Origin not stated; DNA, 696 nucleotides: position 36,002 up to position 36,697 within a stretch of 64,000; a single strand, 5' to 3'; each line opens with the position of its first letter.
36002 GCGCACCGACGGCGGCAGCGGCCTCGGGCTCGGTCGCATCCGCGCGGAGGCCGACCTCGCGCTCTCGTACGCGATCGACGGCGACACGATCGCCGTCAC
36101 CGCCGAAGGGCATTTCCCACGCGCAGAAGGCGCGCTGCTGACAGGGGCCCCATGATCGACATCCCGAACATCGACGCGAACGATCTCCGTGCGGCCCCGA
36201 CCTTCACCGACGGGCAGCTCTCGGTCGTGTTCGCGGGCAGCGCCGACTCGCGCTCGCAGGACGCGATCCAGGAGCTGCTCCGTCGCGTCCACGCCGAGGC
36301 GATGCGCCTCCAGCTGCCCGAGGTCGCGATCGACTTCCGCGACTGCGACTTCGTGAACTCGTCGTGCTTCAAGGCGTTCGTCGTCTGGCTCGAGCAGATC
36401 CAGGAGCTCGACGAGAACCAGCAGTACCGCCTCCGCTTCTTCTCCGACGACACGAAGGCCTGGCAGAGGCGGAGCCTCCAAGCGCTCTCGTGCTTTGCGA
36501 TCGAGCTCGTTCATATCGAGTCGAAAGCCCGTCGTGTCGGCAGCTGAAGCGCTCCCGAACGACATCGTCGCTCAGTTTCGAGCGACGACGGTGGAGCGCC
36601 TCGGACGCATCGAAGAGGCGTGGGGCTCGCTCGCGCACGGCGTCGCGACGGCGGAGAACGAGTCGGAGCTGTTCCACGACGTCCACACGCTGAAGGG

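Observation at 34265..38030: GAF-PP2C / HATPase / DUF1987-like trio translationally coupled to a CheA-like kinase (SiaABC-like module with a histidine-kinase output)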

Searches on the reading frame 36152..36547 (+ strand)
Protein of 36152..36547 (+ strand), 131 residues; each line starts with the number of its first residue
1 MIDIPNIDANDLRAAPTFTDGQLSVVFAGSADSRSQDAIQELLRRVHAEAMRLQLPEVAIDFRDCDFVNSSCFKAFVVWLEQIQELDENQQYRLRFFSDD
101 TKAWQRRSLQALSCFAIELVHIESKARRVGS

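Call 7: search_protein_families(library=pfam, max_evalue=0.01, proteins=[window:36152-36547:+])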
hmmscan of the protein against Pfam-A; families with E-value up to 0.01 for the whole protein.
window:36152-36547:+ (131 aa): 0 families

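Call 8: search_protein_families(library=pfam, max_evalue=10, proteins=[window:36152-36547:+])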
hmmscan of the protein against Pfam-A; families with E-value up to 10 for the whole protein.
window:36152-36547:+ (131 aa): 1 family
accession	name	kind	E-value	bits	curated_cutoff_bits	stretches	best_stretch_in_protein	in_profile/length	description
PF13466.11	STAS_2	-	0.04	14.5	29.2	1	26-84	2-55/80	STAS domain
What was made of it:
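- On Anti-sigma-factor antagonist (SpoIIAA/RsbV, STAS): STAS_2 scores 14.5 bits against 29.2 (call 8).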

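Call 11: find_homologous_proteins(query=window:36152-36547:+, max_evalue=0.001)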
Query window:36152-36547:+ (131 aa): 96 proteins with E <= 0.001 among 194 candidates.
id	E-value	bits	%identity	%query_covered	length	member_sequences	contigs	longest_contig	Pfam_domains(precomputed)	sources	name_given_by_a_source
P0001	7.2e-80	283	100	100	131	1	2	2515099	-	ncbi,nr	ncbi:MAG: hypothetical protein KIT84_18385 [Labilithrix sp.]|nr:hypothetical protein [Labilithrix sp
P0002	1.0e-71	256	90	98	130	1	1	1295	-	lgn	-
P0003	3.1e-70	251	88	100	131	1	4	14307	-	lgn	-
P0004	2.7e-69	248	87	100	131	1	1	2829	-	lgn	-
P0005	2.7e-69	248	85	100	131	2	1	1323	-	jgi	jgi:hypothetical protein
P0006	1.2e-68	246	86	100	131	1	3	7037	-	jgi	jgi:hypothetical protein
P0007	1.7e-68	246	87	100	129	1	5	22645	-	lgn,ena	-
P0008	2.2e-68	245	86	100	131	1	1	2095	-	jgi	jgi:hypothetical protein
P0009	3.1e-68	245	86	98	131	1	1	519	-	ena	-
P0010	3.3e-68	245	84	100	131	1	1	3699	-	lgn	-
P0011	4.3e-68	245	87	98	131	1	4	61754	-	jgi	jgi:hypothetical protein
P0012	4.5e-68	244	87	100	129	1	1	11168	-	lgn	-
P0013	7.6e-68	244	85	100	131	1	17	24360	-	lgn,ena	-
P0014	9.1e-68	244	86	98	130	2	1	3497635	-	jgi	jgi:hypothetical protein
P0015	1.1e-67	243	85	100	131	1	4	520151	-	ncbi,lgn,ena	ncbi:MAG: hypothetical protein U0270_19725 [Labilithrix sp.]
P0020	3.3e-67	242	85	100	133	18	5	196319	-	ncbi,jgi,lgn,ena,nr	ncbi:MAG: hypothetical protein BGO98_07480 [Myxococcales bacterium 68-20]|nr:MAG: hypothetical prote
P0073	1.6e-50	188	71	94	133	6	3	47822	-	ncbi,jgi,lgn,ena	jgi:hypothetical protein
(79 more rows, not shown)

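Call 13: search_solved_structures(query=A1, max_evalue=10, show_alignments=3)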
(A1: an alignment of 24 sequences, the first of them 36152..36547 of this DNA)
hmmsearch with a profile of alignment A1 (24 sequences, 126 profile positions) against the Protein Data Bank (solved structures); distinct sequences matched with E-value up to 10: 11.
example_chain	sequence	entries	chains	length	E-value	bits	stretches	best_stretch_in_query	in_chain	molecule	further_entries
1th8_B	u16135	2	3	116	0.0032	20.9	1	14-86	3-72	Anti-sigma F factor antagonist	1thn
1tid_B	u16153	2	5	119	0.014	18.8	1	13-86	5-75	Anti-sigma F factor antagonist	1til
1auz_A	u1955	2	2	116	0.015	18.7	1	16-87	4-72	SPOIIAA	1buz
1h4x_A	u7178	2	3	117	0.15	15.5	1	21-75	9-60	ANTI-SIGMA F FACTOR ANTAGONIST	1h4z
1h4y_A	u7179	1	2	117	0.15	15.5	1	21-75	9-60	ANTI-SIGMA F FACTOR ANTAGONIST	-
1x0p_A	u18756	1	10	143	0.2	15.1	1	77-117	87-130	hypothetical protein Tll0078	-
1sbo_A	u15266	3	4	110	0.21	15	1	12-84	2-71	Putative anti-sigma factor antagonist TM1442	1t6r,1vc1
8i98_A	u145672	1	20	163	0.25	14.7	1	77-117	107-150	Tll0078 protein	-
3rgq_A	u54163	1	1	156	1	12.8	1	89-122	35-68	Protein-tyrosine phosphatase mitochondrial 1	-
3rgo_A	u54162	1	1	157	1.1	12.7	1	89-122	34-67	Protein-tyrosine phosphatase mitochondrial 1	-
7ydo_A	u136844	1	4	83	1.2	12.5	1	26-85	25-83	Uncharacterized protein C26A3.14c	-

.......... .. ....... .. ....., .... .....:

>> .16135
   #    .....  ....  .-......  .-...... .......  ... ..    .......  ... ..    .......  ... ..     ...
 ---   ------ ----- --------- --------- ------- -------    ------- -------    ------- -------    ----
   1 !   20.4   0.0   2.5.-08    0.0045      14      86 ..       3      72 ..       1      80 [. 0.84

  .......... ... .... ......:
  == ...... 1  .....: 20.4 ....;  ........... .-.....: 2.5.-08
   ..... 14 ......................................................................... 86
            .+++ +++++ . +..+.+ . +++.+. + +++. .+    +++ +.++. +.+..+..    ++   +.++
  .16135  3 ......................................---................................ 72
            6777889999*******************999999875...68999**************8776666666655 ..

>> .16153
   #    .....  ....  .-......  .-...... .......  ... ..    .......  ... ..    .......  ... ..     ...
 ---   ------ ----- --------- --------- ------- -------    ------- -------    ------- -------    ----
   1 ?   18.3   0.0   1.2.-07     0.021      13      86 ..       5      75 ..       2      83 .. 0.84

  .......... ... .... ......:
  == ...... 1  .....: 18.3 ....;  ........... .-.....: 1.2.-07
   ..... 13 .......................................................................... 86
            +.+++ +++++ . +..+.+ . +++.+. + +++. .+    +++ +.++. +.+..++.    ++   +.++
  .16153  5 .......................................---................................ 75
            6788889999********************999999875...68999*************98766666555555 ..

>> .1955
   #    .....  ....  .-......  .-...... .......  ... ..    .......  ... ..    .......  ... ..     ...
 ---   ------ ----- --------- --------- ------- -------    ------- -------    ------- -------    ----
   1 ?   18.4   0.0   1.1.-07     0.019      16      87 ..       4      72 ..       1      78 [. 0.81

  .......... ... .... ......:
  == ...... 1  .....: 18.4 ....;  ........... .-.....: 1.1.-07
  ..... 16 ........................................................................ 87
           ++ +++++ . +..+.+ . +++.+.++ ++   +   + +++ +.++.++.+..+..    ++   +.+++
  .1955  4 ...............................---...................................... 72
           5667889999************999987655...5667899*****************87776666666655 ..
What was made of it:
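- On DUF1987 / SiaC: The family profile A1 against the PDB returns SpoIIAA and TM1442, not SiaC (call 13).
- On Anti-sigma-factor antagonist (SpoIIAA/RsbV, STAS): F-M-N-S-S aligns to F-M-D-S-S of SpoIIAA (call 13).
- Closest known: Sigma-B stressosome cascade of Bacillus/Listeria. Same: A kinase/STAS pair follows, with a conserved Ser equivalent to RsbV Ser56 and SpoIIAA Ser58 (call 13).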

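Call 19: search_protein_representatives(alignment_id=A1)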
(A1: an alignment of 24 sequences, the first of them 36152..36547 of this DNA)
Query: 24 sequences, 126 profile positions. Proteins with E-value up to 0.001 (for the whole library): 1210; up to 1e-10: 830; up to 1e-30: 132. The best 150 are listed.
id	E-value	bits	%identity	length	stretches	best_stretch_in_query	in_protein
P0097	1.3e-48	180.5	-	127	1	2-126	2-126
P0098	2.7e-45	169.8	-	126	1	1-125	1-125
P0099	3.0e-45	169.7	-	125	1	3-126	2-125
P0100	2.7e-44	166.6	-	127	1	5-126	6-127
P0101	3.3e-43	163.0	-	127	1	1-125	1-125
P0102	6.8e-43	162.0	-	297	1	5-126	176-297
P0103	1.2e-42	161.2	-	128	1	7-126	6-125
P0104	4.6e-42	159.4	-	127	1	2-126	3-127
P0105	5.8e-42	159.0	-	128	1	7-126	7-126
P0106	2.4e-40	153.8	-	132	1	1-125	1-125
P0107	5.3e-40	152.7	-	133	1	2-125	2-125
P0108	9.0e-40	152.0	-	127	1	7-125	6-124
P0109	2.3e-39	150.6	-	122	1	8-126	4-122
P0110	2.5e-39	150.5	-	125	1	4-123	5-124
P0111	3.3e-39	150.1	-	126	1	2-125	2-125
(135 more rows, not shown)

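Call 20: predict_structure(alignment_id=A1)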
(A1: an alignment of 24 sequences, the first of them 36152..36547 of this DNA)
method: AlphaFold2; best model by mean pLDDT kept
length: 131 residues; sequences in the alignment: 24
mean_pLDDT: 91.8   pTM: 0.85
mean pLDDT of the five models: 91.8, 91.7, 91.3, 90.1, 89.4
residues with pLDDT >= 90: 104; 70-90: 21; 50-70: 4; < 50: 2
segments of 3 or more residues with pLDDT < 50: none
pLDDT, mean of each block of 10 residues (from residue 1): 92 96 96 93 98 97 90 92 96 95 89 91 73 39
secondary structure, 60 per line:
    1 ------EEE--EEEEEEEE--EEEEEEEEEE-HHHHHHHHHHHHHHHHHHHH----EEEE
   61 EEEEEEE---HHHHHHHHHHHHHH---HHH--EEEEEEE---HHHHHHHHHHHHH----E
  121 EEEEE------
elements in order: E7-9 E12-19 E22-31 H33-52 E57-67 H71-84 E93-99 H103-115 E120-125
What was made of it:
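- On DUF1987 / SiaC: In the AF2 model Ser70 precedes helix 71-84 (call 20).
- Ser70 aligns with SpoIIAA Ser58 (call 13) and sits at the N-cap of helix 2 (call 20).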

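Call 23: fold_search(model_id=the predicted structure, library=pdb)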
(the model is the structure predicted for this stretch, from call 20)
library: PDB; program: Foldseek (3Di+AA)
matches with E <= 10: 1004; with E <= 0.001: 18
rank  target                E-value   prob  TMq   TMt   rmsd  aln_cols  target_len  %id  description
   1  1vc1_A                2.2e-05  1.00  0.61  0.71   3.8       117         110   17  Crystal structure of the TM1442 protein from Thermotoga maritima, a homolog of the Bacillus subtilis general stress re (released 2004-09-28)
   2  8ih8_A                7.1e-05  1.00  0.67  0.76   2.7       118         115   15  anti-sigmaF factor and Anti-sigmaF factor antagonist complex(usfx-RsfB) (released 2024-02-28)
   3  6m36_H                7.5e-05  1.00  0.62  0.78   2.9       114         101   16  The crystal structure of B. subtilis RsbV/RsbW complex in the monoclinic crystal form (released 2020-07-15)
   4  1tid_D                9.2e-05  1.00  0.62  0.68   3.1       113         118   14  Crystal Structures of the ADP and ATP bound forms of the Bacillus Anti-sigma factor SpoIIAB in complex with the Anti-a (released 2004-06-15)
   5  4qtp_B                9.2e-05  1.00  0.63  0.69   3.6       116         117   17  Crystal Structure of an Anti-sigma Factor Antagonist from Mycobacterium paratuberculosis (released 2014-07-16)
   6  4qtp_D                1.1e-04  1.00  0.62  0.70   3.5       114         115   15  Crystal Structure of an Anti-sigma Factor Antagonist from Mycobacterium paratuberculosis (released 2014-07-16)
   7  1tid_B                1.1e-04  1.00  0.61  0.66   3.2       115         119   13  Crystal Structures of the ADP and ATP bound forms of the Bacillus Anti-sigma factor SpoIIAB in complex with the Anti-a (released 2004-06-15)
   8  1thn_B                1.2e-04  1.00  0.62  0.70   3.5       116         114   15  Crystal Structures of the ADP and ATP bound forms of the Bacillus Anti-sigma factor SpoIIAB in complex with the Anti-a (released 2004-06-15)
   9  6m36_B                1.4e-04  1.00  0.56  0.71   4.0       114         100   14  The crystal structure of B. subtilis RsbV/RsbW complex in the monoclinic crystal form (released 2020-07-15)
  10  1til_B                1.5e-04  1.00  0.62  0.68   3.3       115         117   12  Crystal Structures of the ADP and ATP bound forms of the Bacillus Anti-sigma factor SpoIIAB in complex with the Anti-a (released 2004-06-15)
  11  8ih8_B                1.9e-04  1.00  0.67  0.73   3.0       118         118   15  anti-sigmaF factor and Anti-sigmaF factor antagonist complex(usfx-RsfB) (released 2024-02-28)
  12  4qtp_A                2.0e-04  1.00  0.63  0.70   3.3       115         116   17  Crystal Structure of an Anti-sigma Factor Antagonist from Mycobacterium paratuberculosis (released 2014-07-16)
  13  6m36_D                2.4e-04  1.00  0.59  0.75   3.4       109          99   14  The crystal structure of B. subtilis RsbV/RsbW complex in the monoclinic crystal form (released 2020-07-15)
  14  1th8_B                2.6e-04  1.00  0.62  0.69   3.2       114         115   15  Crystal Structures of the ADP and ATP bound forms of the Bacillus Anti-sigma factor SpoIIAB in complex with the Anti-a (released 2004-06-15)
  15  4hyl_B                3.0e-04  1.00  0.58  0.65   4.1       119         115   14  The crystal structure of an anti-sigma-factor antagonist from Haliangium ochraceum DSM 14365 (released 2012-11-28)
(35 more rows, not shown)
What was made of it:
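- On Anti-sigma-factor antagonist (SpoIIAA/RsbV, STAS): Foldseek top hits are TM1442, RsfB, RsbV and SpoIIAA (call 23).
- Checked: The AF2 model (pLDDT 91.8) has a STAS fold (calls 20, 23).
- STASL has a STAS fold (pLDDT 91.8) and matches TM1442, RsfB, RsbV and SpoIIAA at E 2e-5 to 1e-4 (calls 20, 23).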

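Call 25: find_related_loci(query=A2, collection=genome_contigs, flank=8000)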
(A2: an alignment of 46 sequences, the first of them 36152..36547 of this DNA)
Query A2 (131 aa) in genome_contigs; peptide patterns used: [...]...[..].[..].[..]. (x = any residue, [..] = any of these).
244 stretches matched a pattern; 213 encode a relative of the query (tblastn E <= 1e-3); the best 80 are kept; 80 distinct loci.
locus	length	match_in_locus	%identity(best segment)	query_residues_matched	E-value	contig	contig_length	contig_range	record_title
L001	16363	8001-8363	55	4-124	2e-39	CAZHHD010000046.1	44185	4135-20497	MAG TPA_asm: uncultured Polyangiaceae bacterium isolate binchicken_co284_183 genome assembly, contig: NODE_1128_length_4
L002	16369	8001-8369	50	2-124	6e-39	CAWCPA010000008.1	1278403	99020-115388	MAG: uncultured delta proteobacterium isolate MFD09495.bin.1.134 genome assembly, contig: contig_847, whole genome shotg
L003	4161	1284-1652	49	2-125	2e-35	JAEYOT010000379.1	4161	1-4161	MAG: Proteobacteria bacterium isolate OH_CBB_163 k127_357093, whole genome shotgun sequence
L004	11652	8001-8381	48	2-129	5e-35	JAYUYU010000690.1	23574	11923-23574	MAG: Myxococcales bacterium isolate GL139_UP_metabinner_1 GL139_UP_metabinner_1_689, whole genome shotgun sequence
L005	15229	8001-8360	48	7-126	4e-35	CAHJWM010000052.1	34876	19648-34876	Myxococcales bacterium isolate Lichen_MAGs_lobaria2 genome assembly, contig: NODE_1390_length_34876_cov_8.154832, whole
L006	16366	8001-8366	44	2-123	1e-34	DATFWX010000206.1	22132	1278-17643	MAG TPA_asm: Polyangia bacterium isolate SMAG_U9502 k141_3474141, whole genome shotgun sequence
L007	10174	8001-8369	42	2-124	6e-34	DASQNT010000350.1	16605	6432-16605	MAG TPA_asm: Polyangiaceae bacterium isolate SMAG_U10783 k141_101972, whole genome shotgun sequence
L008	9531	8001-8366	49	2-124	4e-34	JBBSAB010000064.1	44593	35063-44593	MAG: Polyangiales bacterium isolate La6_concoct.130 La6_concoct.130_K_1126601_L_44593_cov_27.9824, whole genome shotgun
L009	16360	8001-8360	50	7-126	4e-34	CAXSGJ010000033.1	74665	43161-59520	MAG: uncultured Polyangiaceae bacterium isolate private_X4_metawrap_bin.4 genome assembly, contig: private_X4_metawrap_b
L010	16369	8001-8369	48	1-124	1e-33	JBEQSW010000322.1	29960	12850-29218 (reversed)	MAG: Myxococcales bacterium isolate MAG_Dt_36 k247_607880, whole genome shotgun sequence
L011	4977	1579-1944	47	2-124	1e-33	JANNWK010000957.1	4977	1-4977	MAG: Myxococcales bacterium isolate VAR_34_metabat_380 VAR_34_k141_985637, whole genome shotgun sequence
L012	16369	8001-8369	48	2-125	6e-34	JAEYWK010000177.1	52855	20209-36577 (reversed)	MAG: Proteobacteria bacterium isolate OH_CBlB_264 k127_1168014, whole genome shotgun sequence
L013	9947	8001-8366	43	1-122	5e-33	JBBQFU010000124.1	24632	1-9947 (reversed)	MAG: Haliangiales bacterium isolate Co_metawrap_1004 Cmw_1004_k141_8697636_length_24632_cov_9.0000, whole genome shotgun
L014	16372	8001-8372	44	1-122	4e-33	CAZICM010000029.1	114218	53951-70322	MAG TPA_asm: uncultured Polyangiaceae bacterium isolate binchicken_co16_258 genome assembly, contig: NODE_264_length_114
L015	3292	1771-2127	45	6-124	5e-33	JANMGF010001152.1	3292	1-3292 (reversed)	MAG: Polyangium sp. isolate OTE_70b_concoct_23 OTE_70b_k141_1832523, whole genome shotgun sequence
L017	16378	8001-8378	45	2-129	1e-32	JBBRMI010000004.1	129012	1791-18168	MAG: Polyangiales bacterium isolate La1_metabat2.022 LA1C_B2.022_k141_1319385L_129012_cov_30.3904, whole genome shotgun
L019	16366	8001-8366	47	2-124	8e-32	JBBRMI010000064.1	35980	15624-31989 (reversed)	MAG: Polyangiales bacterium isolate La1_metabat2.022 LA1C_B2.022_k141_1167671L_35980_cov_33.9556, whole genome shotgun s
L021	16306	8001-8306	48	23-124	2e-32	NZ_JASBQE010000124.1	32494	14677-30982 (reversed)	Polyangium sp. 15x6 NODE_124_length_32494_cov_15.261470, whole genome shotgun sequence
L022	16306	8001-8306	48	23-124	9e-32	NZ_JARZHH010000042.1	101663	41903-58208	Polyangium sp. 6x1 NODE_42_length_101663_cov_22.125729, whole genome shotgun sequence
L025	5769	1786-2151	41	1-122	4e-31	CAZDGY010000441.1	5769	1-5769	MAG TPA_asm: uncultured Kofleriaceae bacterium isolate binchicken_co54_137 genome assembly, contig: NODE_26102_length_57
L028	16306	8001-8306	47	23-124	3e-31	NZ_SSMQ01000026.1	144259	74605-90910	Polyangium fumosum strain DSM 14668 Scaffold26_1, whole genome shotgun sequence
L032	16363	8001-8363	40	2-124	7e-30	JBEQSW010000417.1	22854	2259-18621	MAG: Myxococcales bacterium isolate MAG_Dt_36 k247_849863, whole genome shotgun sequence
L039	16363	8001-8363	41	2-124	2e-29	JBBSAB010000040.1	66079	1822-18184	MAG: Polyangiales bacterium isolate La6_concoct.130 La6_concoct.130_K_2014552_L_66079_cov_30.4918, whole genome shotgun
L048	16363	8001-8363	39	3-123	6e-29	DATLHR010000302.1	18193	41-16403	MAG TPA_asm: Kofleriaceae bacterium isolate SMAG_U13645 k141_3979709, whole genome shotgun sequence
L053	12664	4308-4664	43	9-129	6e-28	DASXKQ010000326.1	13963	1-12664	MAG TPA_asm: Polyangiaceae bacterium isolate SMAG_U5280 k141_109258, whole genome shotgun sequence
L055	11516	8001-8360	40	2-123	9e-28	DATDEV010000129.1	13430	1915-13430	MAG TPA_asm: Polyangiaceae bacterium isolate SMAG_U209 k141_1915747, whole genome shotgun sequence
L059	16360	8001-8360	40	3-122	6e-27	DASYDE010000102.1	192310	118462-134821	MAG TPA_asm: Kofleriaceae bacterium isolate SMAG_U4951 k141_826688, whole genome shotgun sequence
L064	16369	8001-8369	38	2-126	1e-26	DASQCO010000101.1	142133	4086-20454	MAG TPA_asm: Polyangiaceae bacterium isolate SMAG_U11701 k141_1709278, whole genome shotgun sequence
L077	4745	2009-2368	36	7-126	1e-25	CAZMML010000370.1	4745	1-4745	MAG TPA_asm: uncultured Nannocystis sp. isolate binchicken_co118_275 genome assembly, contig: NODE_26113_length_4745_cov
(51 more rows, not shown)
